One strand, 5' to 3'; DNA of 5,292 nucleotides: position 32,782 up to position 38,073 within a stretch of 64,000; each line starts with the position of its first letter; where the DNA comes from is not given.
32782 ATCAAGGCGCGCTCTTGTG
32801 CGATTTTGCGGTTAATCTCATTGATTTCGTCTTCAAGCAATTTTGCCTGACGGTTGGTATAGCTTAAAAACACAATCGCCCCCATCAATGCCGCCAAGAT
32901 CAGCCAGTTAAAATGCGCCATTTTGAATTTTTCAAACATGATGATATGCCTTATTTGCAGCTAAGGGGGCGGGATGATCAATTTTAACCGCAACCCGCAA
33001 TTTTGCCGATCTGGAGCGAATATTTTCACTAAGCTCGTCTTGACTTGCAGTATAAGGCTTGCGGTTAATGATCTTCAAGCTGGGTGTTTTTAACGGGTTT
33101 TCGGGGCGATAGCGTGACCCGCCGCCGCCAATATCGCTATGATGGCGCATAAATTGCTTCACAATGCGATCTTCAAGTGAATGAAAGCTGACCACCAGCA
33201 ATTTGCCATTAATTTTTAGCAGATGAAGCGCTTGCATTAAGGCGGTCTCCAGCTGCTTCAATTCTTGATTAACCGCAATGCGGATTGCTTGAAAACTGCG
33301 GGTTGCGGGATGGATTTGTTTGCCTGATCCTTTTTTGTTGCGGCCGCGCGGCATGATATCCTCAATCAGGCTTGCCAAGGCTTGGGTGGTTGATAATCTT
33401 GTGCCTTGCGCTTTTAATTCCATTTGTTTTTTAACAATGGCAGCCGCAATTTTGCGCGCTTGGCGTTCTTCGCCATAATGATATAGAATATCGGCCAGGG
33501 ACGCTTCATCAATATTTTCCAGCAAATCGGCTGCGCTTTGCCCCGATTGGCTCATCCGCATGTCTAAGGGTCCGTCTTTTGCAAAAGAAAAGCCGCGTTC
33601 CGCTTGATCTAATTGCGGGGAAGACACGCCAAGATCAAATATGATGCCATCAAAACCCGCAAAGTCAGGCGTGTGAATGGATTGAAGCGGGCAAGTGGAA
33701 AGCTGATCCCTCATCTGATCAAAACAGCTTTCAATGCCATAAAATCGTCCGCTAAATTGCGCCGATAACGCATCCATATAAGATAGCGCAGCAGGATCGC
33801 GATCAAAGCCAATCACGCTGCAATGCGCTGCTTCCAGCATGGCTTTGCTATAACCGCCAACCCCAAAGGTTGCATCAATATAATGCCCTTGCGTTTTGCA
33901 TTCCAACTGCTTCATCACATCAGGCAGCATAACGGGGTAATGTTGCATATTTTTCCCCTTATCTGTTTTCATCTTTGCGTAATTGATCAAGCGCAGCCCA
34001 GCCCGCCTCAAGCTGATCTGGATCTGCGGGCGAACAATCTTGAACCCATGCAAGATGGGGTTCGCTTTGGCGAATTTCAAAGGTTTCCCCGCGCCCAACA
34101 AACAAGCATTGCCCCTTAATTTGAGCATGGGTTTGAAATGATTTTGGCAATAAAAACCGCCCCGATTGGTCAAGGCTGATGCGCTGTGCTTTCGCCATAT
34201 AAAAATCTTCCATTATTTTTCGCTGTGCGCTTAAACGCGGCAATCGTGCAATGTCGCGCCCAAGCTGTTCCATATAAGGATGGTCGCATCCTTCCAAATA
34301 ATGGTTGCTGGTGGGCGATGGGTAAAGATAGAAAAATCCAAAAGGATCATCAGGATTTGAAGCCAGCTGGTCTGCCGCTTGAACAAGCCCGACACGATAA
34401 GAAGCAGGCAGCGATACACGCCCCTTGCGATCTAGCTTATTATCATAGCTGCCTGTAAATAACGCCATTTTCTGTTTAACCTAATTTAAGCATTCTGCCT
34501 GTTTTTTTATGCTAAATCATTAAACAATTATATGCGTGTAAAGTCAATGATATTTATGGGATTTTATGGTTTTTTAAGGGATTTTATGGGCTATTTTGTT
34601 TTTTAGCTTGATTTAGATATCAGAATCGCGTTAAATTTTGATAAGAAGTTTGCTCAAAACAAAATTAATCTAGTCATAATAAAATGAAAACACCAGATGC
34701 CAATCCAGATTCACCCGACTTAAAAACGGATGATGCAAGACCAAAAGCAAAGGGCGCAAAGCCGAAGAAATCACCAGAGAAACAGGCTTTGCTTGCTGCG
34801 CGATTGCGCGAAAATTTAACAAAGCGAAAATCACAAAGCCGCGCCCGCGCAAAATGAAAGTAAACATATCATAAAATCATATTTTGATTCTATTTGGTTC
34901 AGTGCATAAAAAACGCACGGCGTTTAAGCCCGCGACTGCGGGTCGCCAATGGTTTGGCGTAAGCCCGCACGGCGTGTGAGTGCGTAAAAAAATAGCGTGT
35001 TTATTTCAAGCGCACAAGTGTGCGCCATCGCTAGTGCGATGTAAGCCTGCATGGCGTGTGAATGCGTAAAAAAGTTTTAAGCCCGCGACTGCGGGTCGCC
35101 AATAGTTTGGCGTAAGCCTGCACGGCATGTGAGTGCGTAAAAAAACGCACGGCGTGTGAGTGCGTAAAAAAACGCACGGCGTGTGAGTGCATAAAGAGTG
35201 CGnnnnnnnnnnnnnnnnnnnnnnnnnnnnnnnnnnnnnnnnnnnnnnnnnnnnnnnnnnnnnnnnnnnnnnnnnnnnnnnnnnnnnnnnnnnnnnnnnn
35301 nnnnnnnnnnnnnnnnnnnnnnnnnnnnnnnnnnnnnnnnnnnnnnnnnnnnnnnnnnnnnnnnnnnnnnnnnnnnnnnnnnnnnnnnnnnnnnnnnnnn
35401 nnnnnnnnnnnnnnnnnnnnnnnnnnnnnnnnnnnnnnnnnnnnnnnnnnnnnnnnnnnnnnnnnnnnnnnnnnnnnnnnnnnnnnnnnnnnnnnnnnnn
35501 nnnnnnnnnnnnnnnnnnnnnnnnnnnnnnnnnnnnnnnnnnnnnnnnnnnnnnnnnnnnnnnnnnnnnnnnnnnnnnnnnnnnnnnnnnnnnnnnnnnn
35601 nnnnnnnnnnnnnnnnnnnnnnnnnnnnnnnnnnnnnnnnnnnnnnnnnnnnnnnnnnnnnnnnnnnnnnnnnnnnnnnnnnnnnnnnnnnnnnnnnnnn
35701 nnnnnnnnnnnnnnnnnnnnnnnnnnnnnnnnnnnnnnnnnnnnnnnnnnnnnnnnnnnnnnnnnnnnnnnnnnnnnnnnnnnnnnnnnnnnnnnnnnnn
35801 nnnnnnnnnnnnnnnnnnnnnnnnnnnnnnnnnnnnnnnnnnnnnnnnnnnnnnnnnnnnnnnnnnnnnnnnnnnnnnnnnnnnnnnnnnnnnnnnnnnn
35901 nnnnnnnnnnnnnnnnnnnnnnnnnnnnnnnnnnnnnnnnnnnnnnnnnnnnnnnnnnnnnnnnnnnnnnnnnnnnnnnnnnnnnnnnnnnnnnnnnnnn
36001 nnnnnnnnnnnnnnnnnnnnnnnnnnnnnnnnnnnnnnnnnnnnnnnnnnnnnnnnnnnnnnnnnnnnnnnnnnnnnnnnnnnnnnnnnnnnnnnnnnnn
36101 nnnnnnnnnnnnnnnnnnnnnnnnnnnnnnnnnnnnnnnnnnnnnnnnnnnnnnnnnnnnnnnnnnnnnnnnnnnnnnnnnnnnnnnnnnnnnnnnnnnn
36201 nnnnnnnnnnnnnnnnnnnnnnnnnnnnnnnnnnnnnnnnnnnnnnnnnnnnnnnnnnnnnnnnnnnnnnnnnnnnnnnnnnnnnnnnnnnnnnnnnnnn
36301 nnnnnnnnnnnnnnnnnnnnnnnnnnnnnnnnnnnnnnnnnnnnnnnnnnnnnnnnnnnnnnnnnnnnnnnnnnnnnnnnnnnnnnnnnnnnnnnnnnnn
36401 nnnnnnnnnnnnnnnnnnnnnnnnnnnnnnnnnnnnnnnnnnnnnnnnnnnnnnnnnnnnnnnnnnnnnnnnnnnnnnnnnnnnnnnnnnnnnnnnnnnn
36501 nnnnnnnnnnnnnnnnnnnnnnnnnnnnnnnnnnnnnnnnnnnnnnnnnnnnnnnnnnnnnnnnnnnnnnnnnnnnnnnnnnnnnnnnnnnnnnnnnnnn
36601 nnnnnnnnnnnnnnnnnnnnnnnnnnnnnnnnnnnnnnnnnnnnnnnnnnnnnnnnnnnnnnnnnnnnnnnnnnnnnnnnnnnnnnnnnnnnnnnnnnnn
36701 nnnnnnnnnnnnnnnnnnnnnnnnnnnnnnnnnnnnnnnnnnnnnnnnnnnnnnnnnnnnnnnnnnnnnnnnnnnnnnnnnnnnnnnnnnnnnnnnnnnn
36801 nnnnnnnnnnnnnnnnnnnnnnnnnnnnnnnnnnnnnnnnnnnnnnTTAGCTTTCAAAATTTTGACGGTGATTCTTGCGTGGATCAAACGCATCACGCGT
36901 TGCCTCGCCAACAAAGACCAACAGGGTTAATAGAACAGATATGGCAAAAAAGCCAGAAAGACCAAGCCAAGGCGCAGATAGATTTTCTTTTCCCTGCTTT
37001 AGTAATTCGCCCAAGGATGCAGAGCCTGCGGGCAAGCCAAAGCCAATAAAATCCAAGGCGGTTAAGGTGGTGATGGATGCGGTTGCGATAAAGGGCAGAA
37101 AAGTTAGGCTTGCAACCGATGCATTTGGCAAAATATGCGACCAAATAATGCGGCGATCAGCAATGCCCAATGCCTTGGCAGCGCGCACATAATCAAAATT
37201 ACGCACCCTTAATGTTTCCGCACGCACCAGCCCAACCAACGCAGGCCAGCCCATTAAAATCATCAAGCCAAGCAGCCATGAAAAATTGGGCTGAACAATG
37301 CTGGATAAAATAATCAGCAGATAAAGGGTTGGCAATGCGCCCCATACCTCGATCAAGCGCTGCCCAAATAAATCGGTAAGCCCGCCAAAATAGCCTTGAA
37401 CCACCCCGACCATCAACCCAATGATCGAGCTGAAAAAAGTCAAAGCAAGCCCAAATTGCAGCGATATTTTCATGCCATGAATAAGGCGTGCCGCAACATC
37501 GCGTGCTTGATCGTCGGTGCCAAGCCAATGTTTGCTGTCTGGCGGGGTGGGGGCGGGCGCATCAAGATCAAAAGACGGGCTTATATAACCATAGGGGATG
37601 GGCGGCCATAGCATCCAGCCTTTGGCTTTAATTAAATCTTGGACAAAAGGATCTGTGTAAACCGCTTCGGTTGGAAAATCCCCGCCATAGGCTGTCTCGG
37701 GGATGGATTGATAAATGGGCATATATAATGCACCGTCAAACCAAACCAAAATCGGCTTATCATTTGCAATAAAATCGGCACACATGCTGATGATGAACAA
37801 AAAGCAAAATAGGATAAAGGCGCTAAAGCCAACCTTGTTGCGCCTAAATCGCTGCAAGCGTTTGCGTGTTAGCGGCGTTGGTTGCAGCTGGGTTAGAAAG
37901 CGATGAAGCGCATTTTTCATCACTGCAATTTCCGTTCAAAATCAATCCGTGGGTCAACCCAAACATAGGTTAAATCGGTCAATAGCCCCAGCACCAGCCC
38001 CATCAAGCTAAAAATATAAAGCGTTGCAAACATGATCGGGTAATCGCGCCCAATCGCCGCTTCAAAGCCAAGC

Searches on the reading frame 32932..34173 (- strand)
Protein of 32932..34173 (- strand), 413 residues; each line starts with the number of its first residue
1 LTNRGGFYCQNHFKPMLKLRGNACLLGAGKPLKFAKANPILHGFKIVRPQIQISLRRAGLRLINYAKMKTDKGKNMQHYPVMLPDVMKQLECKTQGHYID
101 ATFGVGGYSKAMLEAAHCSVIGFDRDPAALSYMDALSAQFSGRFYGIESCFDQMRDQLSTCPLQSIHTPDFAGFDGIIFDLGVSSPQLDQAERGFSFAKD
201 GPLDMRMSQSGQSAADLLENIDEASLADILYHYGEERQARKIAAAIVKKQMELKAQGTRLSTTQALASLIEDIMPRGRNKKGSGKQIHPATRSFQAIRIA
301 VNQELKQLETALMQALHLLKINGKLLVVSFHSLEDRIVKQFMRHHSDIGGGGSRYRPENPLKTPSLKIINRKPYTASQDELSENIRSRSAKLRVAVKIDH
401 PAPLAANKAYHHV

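Call 71: search_protein_families(library=pfam, proteins=[window:32932-34173:-], max_evalue=0.00001)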
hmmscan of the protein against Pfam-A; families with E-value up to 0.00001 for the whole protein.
window:32932-34173:- (413 aa): 1 family
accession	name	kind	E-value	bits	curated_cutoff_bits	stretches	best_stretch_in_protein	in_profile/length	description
PF01795.25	Methyltransf_5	-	6.8e-95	318.5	27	1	75-397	1-308/309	MraW methylase family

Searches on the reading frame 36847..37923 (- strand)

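Call 71: search_protein_families(library=pfam, proteins=[window:36847-37923:-], max_evalue=0.00001)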
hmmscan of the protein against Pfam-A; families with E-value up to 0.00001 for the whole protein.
window:36847-37923:- (358 aa): 1 family
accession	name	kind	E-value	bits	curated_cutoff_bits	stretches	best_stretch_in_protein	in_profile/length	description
PF00528.27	BPD_transp_1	-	5e-27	95.2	26.4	1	169-350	1-182/184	Binding-protein-dependent transport system inner membrane component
